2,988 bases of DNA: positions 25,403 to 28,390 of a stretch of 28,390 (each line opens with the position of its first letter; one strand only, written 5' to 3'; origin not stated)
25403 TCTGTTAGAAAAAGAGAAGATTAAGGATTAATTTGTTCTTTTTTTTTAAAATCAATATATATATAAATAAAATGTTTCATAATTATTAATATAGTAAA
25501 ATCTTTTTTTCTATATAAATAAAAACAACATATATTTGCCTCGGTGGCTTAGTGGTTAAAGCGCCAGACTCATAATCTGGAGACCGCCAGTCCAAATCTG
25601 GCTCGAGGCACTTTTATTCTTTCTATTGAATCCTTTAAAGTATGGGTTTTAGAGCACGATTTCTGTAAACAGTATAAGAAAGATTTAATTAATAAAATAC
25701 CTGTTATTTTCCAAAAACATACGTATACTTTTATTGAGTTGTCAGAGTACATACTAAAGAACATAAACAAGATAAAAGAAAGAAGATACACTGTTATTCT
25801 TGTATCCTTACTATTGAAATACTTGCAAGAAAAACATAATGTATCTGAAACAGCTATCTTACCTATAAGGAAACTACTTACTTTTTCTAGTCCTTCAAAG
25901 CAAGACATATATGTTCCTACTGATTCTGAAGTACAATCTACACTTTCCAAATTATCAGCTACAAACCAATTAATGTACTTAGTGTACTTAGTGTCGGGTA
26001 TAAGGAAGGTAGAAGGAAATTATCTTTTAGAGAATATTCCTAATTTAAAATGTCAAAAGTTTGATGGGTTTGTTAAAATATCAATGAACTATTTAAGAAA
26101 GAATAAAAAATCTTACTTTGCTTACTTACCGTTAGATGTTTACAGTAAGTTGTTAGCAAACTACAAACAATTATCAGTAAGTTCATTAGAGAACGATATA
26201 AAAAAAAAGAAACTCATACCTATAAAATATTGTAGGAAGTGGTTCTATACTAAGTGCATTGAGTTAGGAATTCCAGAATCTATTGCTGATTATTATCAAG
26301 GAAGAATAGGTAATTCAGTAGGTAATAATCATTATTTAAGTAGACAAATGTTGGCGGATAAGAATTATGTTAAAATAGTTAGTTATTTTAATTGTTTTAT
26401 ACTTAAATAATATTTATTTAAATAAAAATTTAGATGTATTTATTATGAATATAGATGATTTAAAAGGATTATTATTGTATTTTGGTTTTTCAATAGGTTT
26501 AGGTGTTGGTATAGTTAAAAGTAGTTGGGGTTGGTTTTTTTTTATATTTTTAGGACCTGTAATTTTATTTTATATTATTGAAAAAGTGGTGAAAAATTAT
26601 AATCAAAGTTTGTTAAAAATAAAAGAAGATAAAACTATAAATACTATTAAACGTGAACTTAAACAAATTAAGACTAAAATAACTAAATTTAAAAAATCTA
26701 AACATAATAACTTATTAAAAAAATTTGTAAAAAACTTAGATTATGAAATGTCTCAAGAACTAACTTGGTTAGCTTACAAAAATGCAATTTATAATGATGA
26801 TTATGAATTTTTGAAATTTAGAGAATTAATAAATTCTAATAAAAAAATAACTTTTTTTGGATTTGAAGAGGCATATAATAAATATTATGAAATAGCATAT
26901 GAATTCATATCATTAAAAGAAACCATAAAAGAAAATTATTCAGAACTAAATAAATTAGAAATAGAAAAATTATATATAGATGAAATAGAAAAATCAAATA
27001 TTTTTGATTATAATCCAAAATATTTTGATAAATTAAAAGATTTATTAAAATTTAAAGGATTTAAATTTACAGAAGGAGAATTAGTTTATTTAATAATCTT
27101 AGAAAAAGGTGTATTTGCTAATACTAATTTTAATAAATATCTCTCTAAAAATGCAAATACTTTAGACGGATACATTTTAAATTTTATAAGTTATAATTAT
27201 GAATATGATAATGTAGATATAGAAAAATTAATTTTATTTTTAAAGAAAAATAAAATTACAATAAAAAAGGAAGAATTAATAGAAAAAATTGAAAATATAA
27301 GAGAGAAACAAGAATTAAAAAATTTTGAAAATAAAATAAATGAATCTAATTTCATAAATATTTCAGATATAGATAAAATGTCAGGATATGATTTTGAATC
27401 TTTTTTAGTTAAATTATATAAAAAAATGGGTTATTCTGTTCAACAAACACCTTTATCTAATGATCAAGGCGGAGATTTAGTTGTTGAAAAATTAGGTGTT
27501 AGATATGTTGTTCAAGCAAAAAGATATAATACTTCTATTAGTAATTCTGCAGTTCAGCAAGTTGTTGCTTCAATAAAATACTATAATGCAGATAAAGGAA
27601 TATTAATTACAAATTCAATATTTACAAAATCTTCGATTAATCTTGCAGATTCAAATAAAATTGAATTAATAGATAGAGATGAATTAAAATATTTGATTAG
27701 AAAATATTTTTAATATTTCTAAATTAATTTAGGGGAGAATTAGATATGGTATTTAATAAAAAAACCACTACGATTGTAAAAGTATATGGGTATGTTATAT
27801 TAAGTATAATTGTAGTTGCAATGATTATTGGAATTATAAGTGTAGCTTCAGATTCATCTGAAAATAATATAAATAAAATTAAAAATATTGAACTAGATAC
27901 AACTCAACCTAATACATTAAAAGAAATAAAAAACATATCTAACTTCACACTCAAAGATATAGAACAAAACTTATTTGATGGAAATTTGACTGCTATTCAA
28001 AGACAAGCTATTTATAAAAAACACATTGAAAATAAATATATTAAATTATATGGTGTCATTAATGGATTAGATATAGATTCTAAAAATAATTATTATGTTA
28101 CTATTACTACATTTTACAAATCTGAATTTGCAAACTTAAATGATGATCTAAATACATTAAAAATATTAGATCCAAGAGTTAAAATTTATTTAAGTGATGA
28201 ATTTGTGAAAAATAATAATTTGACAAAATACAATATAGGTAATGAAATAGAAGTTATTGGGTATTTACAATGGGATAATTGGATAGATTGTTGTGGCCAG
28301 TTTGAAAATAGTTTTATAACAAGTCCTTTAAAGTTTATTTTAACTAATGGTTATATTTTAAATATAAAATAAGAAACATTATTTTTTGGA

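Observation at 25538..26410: Start-less integrase frame running out of a tRNA gene: SSV-type partitioned integrase marking an integrated element in a DPANN-like archaeon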

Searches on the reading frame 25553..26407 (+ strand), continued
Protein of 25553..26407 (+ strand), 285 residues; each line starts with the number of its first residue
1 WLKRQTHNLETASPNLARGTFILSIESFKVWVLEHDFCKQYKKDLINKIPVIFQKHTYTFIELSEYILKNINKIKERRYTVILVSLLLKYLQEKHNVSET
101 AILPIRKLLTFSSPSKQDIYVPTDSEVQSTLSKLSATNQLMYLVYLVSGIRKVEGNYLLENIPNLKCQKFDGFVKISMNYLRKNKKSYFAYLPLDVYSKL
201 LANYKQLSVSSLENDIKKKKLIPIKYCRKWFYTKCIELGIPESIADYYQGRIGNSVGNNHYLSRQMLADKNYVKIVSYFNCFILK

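Call 56: search_protein_families(library=ncbifam, proteins=[window:25553-26407:+], max_evalue=0.001)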
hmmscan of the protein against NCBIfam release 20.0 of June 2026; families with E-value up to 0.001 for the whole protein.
window:25553-26407:+ (285 aa): 0 families

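Call 57: find_encoding_contigs(protein=P0074, flank=10000, max_places=4)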
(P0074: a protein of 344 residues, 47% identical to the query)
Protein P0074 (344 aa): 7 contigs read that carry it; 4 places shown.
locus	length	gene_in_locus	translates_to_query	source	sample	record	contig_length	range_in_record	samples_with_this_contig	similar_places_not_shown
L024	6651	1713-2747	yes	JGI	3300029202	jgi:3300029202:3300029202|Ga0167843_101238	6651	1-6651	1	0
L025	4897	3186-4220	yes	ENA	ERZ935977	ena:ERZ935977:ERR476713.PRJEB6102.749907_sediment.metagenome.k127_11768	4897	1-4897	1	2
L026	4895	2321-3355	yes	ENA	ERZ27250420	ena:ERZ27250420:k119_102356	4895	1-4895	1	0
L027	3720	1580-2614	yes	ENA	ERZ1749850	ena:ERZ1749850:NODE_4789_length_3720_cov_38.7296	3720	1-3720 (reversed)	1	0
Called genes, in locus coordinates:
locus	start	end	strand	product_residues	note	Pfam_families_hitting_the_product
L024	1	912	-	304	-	?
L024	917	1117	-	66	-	-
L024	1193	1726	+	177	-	-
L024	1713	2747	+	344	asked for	PF16795:Phage_integr_3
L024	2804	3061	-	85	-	-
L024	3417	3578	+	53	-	-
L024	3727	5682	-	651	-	PF08706:D5_N, PF19263:DUF5906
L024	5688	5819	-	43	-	-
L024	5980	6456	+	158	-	-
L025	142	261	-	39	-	-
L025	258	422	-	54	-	-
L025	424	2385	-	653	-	PF08706:D5_N, PF19263:DUF5906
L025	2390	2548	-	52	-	-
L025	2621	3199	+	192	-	-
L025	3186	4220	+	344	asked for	PF16795:Phage_integr_3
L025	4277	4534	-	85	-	-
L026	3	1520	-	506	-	?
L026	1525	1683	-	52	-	-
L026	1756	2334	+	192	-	-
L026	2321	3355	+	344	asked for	PF16795:Phage_integr_3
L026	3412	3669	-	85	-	-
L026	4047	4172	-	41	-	-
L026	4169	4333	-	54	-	-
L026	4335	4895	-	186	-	?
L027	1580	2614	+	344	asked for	PF16795:Phage_integr_3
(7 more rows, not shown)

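Call 81: search_dna_similar(query=window:25553-26407:+, collection=phages, mode=protein, max_evalue=0.001, max_rows=25)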
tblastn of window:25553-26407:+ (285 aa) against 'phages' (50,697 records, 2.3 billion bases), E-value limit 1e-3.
Records with a match: 69; places in all: 69; records where one place covers at least 80% of the query: 0.
Best place of each record, by identity: <60% 69.
By first word of the organism name: Sulfolobus 57; Thermococcus 3; Betafusellovirus 2; Betaguttavirus 2; Sulfolobales 2; Aeropyrum 2; Archaeoglobus 1.
By host as written in the record: Sulfolobus islandicus 29; - 13; Sulfolobus sp. 5; Sulfolobus sp. E5-1 3; Sulfolobus sp. G4T-1 2; Acidianus brierleyi DSM1651 2; Sulfolobus islandicus ARN3/4 2; Aeropyrum pernix K1 2; and 8 more.
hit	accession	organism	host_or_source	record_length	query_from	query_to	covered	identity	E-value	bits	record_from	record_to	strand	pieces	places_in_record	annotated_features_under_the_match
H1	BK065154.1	Archaeoglobus profundus pleomorphic provirus 1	Archaeoglobus profundus DSM 5631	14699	67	279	75%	27.2%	6e-15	81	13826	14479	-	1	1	integrase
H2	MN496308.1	Sulfolobus spindle-shaped virus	Sulfolobus sp. E5-1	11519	86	283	69%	28.4%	7e-8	59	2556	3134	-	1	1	integrase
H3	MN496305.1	Sulfolobus spindle-shaped virus SSV19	Sulfolobus sp. E11-6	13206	86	283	69%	28.4%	7e-8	59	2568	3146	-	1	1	integrase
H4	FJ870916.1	Sulfolobus spindle-shaped virus 7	Sulfolobus sp. G4T-1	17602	115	279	58%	33.7%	5e-13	75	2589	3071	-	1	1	integrase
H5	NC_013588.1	Sulfolobus spindle-shaped virus 7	Sulfolobus sp. G4T-1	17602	115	279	58%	33.7%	5e-13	75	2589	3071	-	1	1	integrase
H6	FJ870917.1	Betafusellovirus yellowstonense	Acidianus brierleyi DSM1651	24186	105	278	61%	31.6%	3e-7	57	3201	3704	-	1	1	integrase | hypothetical protein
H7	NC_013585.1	Betafusellovirus yellowstonense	Acidianus brierleyi DSM1651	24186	105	278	61%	31.6%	3e-7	57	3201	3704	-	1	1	integrase | hypothetical protein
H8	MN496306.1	Sulfolobus spindle-shaped virus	Sulfolobus sp. E5-1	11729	86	279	68%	27.6%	6e-7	56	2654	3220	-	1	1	integrase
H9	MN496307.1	Sulfolobus spindle-shaped virus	Sulfolobus sp. E5-1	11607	86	279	68%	27.6%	6e-7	56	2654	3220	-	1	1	integrase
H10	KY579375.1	Sulfolobus spindle-shaped virus 3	Sulfolobus sp.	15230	115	279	58%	32.1%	5e-10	66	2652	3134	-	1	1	ORF11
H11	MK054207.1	Sulfolobus spindle-shaped virus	Mutnovsky Volcano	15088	115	279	58%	32.0%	1e-11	71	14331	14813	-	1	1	hypothetical protein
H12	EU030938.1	Sulfolobus spindle-shaped virus 4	Sulfolobus islandicus ARN3/4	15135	115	279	58%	31.8%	2e-8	61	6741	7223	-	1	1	integrase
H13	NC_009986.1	Sulfolobus spindle-shaped virus 4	Sulfolobus islandicus ARN3/4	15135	115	279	58%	31.8%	2e-8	61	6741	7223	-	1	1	int: integrase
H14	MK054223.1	Sulfolobus spindle-shaped virus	Sulfolobus islandicus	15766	115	280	58%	31.2%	5e-11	69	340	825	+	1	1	hypothetical protein (x2)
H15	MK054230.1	Sulfolobus spindle-shaped virus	Sulfolobus islandicus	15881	115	280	58%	31.2%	6e-11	69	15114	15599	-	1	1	hypothetical protein (x2)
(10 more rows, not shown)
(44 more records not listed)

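Call 82: search_dna_similar(query=window:25553-26407:+, collection=plasmids, mode=protein, max_evalue=0.001, max_rows=25)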
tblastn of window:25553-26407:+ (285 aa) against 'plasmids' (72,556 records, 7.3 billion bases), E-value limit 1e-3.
Records with a match: 4; places in all: 4; records where one place covers at least 80% of the query: 1.
Best place of each record, by identity: <60% 4.
By first word of the organism name: Thermococcus 1; Sulfolobus 1; Pyrococcus 1; Saccharolobus 1.
By predicted mobility (MOB-suite, as given by PLSDB): non-mobilizable 4.
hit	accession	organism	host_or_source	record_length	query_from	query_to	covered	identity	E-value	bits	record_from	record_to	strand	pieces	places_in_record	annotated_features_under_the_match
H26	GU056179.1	Thermococcus sp. 26/2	-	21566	27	276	88%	26.7%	1e-13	78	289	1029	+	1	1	t26-1p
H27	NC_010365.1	Sulfolobus islandicus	hot spring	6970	115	272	55%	34.6%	2e-11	71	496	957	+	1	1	integrase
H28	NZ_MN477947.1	Pyrococcus abyssi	-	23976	64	277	75%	24.9%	2e-7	60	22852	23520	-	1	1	integrase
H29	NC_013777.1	Saccharolobus solfataricus P2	-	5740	118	279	57%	28.6%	1e-4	50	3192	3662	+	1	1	integrase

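Call 87: get_annotated_region(hit=H26, flank=600)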
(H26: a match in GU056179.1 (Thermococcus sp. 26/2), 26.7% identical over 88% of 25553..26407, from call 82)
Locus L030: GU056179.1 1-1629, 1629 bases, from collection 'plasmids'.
description: Thermococcus sp. 26/2 plasmid pT26-2, complete sequence
organism: Thermococcus sp. 26/2 (NCBI taxid 758583)
taxonomy: Archaea; Euryarchaeota; Thermococci; Thermococcales; Thermococcaceae; Thermococcus; Thermococcus sp. 26/2
host: -; source: -; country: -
typing (MOB-suite, as given by PLSDB): non-mobilizable
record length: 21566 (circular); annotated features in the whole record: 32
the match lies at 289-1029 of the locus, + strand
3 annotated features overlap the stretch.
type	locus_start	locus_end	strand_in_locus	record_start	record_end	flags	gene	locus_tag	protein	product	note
CDS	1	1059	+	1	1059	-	-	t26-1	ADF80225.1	t26-1p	-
CDS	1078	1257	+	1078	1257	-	-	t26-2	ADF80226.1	t26-2p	-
CDS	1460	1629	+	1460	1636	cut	-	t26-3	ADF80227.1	t26-3p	-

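Call 88: get_annotated_region(hit=H4, flank=900)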
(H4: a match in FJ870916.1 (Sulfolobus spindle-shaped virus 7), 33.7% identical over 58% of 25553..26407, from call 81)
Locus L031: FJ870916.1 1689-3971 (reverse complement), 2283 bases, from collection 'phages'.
description: Sulfolobus spindle-shaped virus 7, complete genome.
organism: Sulfolobus spindle-shaped virus 7 (NCBI taxid 693628)
taxonomy: Viruses; Fuselloviridae; Alphafusellovirus
host: Sulfolobus sp. G4T-1; source: hot spring; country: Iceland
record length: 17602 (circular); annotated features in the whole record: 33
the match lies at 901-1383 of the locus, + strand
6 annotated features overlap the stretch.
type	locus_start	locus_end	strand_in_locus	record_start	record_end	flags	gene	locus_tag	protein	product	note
CDS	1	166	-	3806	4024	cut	-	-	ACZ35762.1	hypothetical protein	SSV7_C72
CDS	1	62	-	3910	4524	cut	-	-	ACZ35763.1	hypothetical protein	SSV7_B204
CDS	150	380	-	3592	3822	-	-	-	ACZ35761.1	hypothetical protein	SSV7_B76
CDS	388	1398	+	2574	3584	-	-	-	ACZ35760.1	integrase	SSV7_D336; conserved in fuselloviruses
CDS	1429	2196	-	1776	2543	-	-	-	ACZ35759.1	DnaA-like protein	SSV7_A255; conserved in fuselloviruses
CDS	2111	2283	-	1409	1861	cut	-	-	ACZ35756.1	unknown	SSV7_C150; conserved in fuselloviruses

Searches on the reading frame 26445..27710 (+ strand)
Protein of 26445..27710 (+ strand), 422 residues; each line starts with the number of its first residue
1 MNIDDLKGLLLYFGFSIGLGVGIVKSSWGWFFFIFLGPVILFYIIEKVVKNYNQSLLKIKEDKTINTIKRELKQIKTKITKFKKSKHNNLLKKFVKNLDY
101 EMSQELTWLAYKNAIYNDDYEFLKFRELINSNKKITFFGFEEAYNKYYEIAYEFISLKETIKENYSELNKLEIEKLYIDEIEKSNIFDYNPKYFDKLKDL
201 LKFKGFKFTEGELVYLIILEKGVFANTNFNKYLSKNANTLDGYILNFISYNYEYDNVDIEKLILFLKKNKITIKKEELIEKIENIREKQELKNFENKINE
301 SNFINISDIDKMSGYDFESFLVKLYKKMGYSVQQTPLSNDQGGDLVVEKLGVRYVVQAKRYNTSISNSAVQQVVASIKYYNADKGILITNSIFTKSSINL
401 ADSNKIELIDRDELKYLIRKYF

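Call 7: search_protein_families(library=pfam, proteins=[window:26445-27710:+], max_evalue=1)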
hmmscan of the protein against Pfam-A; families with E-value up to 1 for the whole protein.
window:26445-27710:+ (422 aa): 4 families
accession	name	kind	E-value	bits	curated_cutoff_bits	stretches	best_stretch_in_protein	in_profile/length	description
PF04471.18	Mrr_cat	-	1e-30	106.6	21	1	309-417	1-114/115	Restriction endonuclease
PF22722.2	NA-iREase1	-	1.4e-11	44.8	27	1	317-414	1-104/106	NACHT-associated inactive Restriction Endonuclease 1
PF10536.15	PMD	-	0.022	14.4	34.9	1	70-143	199-275/347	Plant mobile domain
PF09930.14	DUF2162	-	0.11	12.4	34.4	1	10-58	10-58/223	Predicted transporter (DUF2162)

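Call 10: find_encoding_contigs(protein=window:26445-27710:+, flank=10000, max_places=10)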
Protein window:26445-27710:+ (422 aa): no gene with exactly this product is on record in the collection.

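Call 55: search_protein_families(library=phrogs, proteins=[window:26445-27710:+], max_evalue=0.001)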
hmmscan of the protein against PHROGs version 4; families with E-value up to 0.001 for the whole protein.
window:26445-27710:+ (422 aa): 3 families
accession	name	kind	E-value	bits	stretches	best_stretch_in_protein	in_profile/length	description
phrog_19856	-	unknown function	4.2e-15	57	1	311-415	70-175/192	-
phrog_17577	-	DNA, RNA and nucleotide metabolism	1.2e-07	32.3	1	302-403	73-177/210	restriction endonuclease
phrog_729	-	other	1.7e-05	25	1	308-406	148-252/277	cold shock protein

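Call 56: search_protein_families(library=ncbifam, proteins=[window:26445-27710:+], max_evalue=0.001)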
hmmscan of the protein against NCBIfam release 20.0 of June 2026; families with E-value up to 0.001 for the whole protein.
window:26445-27710:+ (422 aa): 0 families

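Call 83: search_protein_families(library=padloc, proteins=[window:26445-27710:+], max_evalue=0.001)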
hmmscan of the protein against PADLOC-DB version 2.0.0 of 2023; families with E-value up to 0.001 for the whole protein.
window:26445-27710:+ (422 aa): 6 families
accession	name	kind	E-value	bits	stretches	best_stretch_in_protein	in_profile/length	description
PDLC00631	ZorD1|ZorD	-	3.9e-23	79.2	1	269-420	914-1062/1071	"SWI2/SNF2 helicase, Mrr-like nuclease"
PDLC04819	PDC-S02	-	3.6e-16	57.3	1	282-422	164-310/334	-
PDLC04796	PDC-S02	-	4.8e-14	50.1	1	283-414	210-353/390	-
PDLC03663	mREase_IV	-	3.7e-12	43.7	1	311-421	411-526/544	Type IV methyl-directed restriction enzyme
PDLC03657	mREase_IV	-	1.8e-10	38.6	1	245-417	108-290/317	Type IV methyl-directed restriction enzyme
PDLC04815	PDC-S02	-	7.7e-09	33.3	1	287-405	182-303/346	-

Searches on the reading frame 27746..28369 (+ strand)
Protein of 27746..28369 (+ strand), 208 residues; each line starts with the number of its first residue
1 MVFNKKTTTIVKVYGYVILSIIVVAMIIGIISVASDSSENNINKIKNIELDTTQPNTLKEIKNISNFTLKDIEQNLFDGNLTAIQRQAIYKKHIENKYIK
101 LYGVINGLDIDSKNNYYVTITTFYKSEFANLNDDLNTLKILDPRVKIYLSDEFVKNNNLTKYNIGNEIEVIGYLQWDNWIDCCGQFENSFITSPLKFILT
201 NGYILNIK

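Call 7: search_protein_families(library=pfam, proteins=[window:27746-28369:+], max_evalue=1)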
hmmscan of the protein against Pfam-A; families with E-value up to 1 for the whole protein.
window:27746-28369:+ (208 aa): 3 families
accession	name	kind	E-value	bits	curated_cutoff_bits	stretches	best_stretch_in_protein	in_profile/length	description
PF01412.23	ArfGap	-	0.0076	16.8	28.7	1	39-100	47-110/117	Putative GTPase activating protein for Arf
PF13800.11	Sigma_reg_N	-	0.03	15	26.3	1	6-62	9-66/91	Sigma factor regulator N-terminal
PF21757.2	DUF6870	-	0.057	13.8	24.4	1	61-103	6-48/71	Family of unknown function (DUF6870)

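Call 55: search_protein_families(library=phrogs, proteins=[window:27746-28369:+], max_evalue=0.001)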
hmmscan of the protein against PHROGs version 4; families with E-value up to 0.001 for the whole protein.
window:27746-28369:+ (208 aa): 0 families

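Call 56: search_protein_families(library=ncbifam, proteins=[window:27746-28369:+], max_evalue=0.001)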
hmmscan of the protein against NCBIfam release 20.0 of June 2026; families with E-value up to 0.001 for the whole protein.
window:27746-28369:+ (208 aa): 0 families

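Call 72: find_encoding_contigs(protein=window:27746-28369:+, flank=10000, max_places=5)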
Protein window:27746-28369:+ (208 aa): no gene with exactly this product is on record in the collection.

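Call 83: search_protein_families(library=padloc, proteins=[window:27746-28369:+], max_evalue=0.001)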
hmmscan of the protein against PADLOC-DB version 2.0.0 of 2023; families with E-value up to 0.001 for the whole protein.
window:27746-28369:+ (208 aa): 0 families
